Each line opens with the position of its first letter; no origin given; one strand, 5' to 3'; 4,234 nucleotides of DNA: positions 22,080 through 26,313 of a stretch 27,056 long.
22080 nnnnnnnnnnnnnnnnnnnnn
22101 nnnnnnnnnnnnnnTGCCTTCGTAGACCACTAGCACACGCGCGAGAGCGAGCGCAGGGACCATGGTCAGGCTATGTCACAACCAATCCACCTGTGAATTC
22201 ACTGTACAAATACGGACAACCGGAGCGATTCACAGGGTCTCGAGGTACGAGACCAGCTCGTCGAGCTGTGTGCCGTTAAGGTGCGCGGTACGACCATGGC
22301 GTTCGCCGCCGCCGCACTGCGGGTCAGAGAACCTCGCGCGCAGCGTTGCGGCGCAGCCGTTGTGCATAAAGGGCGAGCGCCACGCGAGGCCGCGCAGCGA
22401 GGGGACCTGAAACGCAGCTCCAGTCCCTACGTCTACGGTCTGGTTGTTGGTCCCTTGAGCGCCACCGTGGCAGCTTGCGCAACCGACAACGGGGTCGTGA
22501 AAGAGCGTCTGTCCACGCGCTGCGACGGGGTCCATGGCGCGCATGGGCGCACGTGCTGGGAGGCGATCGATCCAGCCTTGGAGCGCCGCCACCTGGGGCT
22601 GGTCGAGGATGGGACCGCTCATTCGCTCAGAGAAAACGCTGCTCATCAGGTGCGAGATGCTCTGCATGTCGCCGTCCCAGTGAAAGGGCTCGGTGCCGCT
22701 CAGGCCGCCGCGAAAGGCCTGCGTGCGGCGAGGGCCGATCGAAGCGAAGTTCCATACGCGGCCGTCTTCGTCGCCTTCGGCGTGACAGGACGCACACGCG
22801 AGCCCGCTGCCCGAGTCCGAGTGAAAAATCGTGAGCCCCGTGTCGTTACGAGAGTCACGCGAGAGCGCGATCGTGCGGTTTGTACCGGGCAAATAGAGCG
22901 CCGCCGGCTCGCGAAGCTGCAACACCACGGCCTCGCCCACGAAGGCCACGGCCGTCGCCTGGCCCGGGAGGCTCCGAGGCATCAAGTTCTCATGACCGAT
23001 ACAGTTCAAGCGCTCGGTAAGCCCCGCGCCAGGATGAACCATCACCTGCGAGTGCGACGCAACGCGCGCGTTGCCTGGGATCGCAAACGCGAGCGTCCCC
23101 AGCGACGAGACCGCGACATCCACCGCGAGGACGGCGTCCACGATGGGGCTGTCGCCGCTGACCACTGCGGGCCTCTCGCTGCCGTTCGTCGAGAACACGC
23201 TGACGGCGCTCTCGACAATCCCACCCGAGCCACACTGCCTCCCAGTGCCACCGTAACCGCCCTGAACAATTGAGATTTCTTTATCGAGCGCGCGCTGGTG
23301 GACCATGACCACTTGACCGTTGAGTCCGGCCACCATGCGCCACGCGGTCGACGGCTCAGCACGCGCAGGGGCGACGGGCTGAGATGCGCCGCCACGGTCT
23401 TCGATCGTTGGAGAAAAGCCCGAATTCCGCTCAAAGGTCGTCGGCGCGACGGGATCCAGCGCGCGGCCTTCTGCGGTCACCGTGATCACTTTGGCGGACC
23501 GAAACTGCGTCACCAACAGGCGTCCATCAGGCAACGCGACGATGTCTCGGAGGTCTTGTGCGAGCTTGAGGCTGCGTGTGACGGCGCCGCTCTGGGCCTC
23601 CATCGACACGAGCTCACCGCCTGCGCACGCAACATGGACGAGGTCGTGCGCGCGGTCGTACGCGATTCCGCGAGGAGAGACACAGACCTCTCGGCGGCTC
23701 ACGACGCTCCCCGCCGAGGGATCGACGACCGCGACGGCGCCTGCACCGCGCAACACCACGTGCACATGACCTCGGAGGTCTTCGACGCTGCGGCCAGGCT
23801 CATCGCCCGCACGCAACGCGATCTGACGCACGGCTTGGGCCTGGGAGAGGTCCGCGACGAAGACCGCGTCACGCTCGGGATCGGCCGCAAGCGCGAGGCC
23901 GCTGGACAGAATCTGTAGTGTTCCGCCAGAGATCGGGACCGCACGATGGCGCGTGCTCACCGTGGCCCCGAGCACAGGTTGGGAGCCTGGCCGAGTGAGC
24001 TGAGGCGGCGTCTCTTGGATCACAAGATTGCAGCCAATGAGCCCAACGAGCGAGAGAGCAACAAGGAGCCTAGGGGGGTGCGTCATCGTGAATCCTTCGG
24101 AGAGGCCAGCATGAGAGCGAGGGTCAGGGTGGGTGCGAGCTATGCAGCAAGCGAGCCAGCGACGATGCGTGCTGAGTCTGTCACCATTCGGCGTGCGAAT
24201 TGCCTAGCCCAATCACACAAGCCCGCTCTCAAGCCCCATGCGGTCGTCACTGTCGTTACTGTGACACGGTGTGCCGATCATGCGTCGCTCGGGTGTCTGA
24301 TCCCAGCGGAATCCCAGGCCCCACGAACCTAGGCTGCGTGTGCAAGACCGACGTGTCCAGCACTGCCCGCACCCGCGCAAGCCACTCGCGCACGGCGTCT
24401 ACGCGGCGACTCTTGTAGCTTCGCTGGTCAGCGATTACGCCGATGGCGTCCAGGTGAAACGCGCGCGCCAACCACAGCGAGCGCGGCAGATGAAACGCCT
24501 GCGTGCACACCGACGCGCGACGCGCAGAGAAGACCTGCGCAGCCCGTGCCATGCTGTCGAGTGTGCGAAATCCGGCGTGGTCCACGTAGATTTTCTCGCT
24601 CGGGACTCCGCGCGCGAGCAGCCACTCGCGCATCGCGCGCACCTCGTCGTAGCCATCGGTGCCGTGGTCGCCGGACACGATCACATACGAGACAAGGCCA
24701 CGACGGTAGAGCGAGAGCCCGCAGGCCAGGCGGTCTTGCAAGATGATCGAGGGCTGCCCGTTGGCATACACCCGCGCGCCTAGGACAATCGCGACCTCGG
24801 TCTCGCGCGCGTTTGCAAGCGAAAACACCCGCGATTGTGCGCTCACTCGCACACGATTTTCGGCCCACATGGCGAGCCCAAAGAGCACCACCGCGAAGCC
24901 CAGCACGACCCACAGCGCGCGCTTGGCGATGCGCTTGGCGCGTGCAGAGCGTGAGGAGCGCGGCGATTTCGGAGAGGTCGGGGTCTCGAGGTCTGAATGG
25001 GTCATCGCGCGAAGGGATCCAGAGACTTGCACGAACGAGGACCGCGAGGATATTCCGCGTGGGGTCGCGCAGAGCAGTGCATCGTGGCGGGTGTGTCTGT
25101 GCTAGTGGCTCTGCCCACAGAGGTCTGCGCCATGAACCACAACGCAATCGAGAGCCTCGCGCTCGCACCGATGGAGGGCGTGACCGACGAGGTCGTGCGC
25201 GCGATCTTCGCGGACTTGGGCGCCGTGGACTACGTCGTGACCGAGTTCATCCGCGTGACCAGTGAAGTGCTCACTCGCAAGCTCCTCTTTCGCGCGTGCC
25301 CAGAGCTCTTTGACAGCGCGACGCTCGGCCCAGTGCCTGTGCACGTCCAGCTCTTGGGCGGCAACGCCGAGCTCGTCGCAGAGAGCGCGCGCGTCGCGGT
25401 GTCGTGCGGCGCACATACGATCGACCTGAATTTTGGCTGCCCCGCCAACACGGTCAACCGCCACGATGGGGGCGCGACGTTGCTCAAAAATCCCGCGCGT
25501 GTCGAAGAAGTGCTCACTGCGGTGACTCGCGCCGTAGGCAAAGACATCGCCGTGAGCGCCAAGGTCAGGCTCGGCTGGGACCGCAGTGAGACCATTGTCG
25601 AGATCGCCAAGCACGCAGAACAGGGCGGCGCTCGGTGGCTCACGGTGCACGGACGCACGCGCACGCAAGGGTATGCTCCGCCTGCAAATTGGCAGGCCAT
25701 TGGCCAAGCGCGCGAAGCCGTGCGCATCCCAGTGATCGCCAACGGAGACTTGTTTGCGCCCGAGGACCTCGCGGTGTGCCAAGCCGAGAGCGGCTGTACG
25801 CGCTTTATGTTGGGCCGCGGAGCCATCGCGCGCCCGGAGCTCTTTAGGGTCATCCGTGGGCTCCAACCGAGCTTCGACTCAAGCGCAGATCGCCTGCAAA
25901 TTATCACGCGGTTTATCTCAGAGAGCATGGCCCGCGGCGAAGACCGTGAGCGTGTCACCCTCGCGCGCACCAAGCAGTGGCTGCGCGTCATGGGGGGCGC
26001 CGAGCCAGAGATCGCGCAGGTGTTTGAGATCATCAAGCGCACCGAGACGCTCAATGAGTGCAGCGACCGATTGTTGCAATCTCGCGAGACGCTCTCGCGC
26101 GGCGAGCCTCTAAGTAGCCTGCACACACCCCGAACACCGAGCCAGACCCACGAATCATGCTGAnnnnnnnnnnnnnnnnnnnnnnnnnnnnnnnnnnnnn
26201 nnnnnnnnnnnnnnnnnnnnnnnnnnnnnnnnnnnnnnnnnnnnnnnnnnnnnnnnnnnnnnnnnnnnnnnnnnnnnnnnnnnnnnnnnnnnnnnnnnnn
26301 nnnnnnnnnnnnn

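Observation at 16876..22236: Candidate novel operon: HIRAN-domain protein, cytochrome P450 and membrane pseudokinase, with a dyad-symmetric element in its promoter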

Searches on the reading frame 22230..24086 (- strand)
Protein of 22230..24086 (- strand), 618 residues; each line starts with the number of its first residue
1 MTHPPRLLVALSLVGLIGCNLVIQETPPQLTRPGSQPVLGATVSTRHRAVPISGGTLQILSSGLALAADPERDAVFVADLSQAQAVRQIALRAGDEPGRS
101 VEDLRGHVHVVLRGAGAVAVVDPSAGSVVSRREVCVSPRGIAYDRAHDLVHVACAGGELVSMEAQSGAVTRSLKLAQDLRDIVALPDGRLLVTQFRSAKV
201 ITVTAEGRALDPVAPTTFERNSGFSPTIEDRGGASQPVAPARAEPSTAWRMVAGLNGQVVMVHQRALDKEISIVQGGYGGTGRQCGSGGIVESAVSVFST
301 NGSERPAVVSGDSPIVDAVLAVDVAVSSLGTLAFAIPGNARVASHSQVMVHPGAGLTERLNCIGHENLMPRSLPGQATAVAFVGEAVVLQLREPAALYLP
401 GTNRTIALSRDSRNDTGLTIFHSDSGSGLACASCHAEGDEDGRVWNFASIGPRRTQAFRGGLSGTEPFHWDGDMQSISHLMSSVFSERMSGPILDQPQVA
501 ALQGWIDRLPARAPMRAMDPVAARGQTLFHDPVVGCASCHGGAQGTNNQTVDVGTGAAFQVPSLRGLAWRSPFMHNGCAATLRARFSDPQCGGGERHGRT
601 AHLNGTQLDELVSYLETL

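Call 3: search_protein_families(library=pfam, proteins=[window:22230-24086:-], max_evalue=0.01)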
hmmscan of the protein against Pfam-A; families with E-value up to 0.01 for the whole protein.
window:22230-24086:- (618 aa): 3 families
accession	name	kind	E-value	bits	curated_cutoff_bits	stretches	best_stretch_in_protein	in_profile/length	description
PF00034.26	Cytochrom_C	-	3.1e-07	32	21.3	1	522-618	1-89/90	Cytochrome c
PF03150.19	CCP_MauG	-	4.2e-06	27.9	25.6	1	525-591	7-83/149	Di-haem cytochrome c peroxidase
PF13442.11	Cytochrome_CBB3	-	0.00012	22.8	27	0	522-615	3-68/68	Cytochrome C oxidase, cbb3-type, subunit III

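Call 25: search_protein_families(library=padloc, proteins=[window:22230-24086:-], max_evalue=0.01)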
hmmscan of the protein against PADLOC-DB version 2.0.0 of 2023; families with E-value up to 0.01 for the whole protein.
window:22230-24086:- (618 aa): 0 families

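Call 52: search_protein_families(library=ncbifam, proteins=[window:22230-24086:-], max_evalue=0.01)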
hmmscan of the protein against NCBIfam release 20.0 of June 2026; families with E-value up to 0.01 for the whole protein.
window:22230-24086:- (618 aa): 5 families
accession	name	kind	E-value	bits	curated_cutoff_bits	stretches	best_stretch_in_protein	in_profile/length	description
NF052341.1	hydrazine_gamma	equivalog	2.1e-10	40.1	625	2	559-618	281-339/339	hydrazine synthase subunit gamma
TIGR04039.1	MXAN_0977_Heme2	hypoth_equivalog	8.6e-07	28.3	362.85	0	546-595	232-281/336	MbnH family di-heme enzyme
NF052342.1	hydrazine_BC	exception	1.1e-06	27.2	1250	0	559-617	632-689/690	hydrazine synthase subunit beta-gamma fusion subunit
TIGR03791.1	TTQ_mauG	equivalog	1.2e-05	24.7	443.85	1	555-607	210-262/291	tryptophan tryptophylquinone biosynthesis enzyme MauG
TIGR03866.1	PQQ_ABC_repeats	subfamily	0.00049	19.3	287.3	1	108-204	13-110/310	PQQ-dependent catabolism-associated beta-propeller protein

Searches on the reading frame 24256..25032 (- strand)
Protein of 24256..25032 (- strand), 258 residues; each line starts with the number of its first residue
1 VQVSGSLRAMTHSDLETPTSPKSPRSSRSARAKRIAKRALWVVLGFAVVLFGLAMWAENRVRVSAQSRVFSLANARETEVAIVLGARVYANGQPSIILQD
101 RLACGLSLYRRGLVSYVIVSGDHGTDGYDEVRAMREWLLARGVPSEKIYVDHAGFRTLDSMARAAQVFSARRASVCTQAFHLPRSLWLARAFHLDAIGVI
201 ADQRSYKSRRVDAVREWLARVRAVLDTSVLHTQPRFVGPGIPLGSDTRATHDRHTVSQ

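Call 11: search_protein_families(library=pfam, proteins=[window:24256-25032:-], max_evalue=0.001)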
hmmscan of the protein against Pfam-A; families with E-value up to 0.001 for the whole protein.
window:24256-25032:- (258 aa): 1 family
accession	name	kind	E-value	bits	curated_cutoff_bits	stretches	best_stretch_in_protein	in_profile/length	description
PF02698.23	DUF218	-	8.9e-26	90.8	27.6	1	80-219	2-133/133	DUF218 domain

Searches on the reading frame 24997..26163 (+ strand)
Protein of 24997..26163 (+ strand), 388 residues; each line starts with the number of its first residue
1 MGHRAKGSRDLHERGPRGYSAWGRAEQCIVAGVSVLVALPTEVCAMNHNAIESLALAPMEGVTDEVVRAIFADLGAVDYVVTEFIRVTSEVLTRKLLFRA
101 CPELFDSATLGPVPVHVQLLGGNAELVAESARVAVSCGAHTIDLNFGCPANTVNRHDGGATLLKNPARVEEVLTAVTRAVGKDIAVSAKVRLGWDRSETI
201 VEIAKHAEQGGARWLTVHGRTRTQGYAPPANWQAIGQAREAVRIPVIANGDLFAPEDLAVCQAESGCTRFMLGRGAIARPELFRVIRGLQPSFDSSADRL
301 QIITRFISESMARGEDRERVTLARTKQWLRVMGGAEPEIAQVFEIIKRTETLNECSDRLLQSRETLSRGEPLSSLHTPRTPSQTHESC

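Call 11: search_protein_families(library=pfam, proteins=[window:24997-26163:+], max_evalue=0.001)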
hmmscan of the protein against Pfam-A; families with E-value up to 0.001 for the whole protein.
window:24997-26163:+ (388 aa): 1 family
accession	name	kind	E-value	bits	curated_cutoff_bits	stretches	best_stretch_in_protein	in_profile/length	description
PF01207.24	Dus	-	4.3e-69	233.4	20.4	1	56-356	2-303/311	Dihydrouridine synthase (Dus)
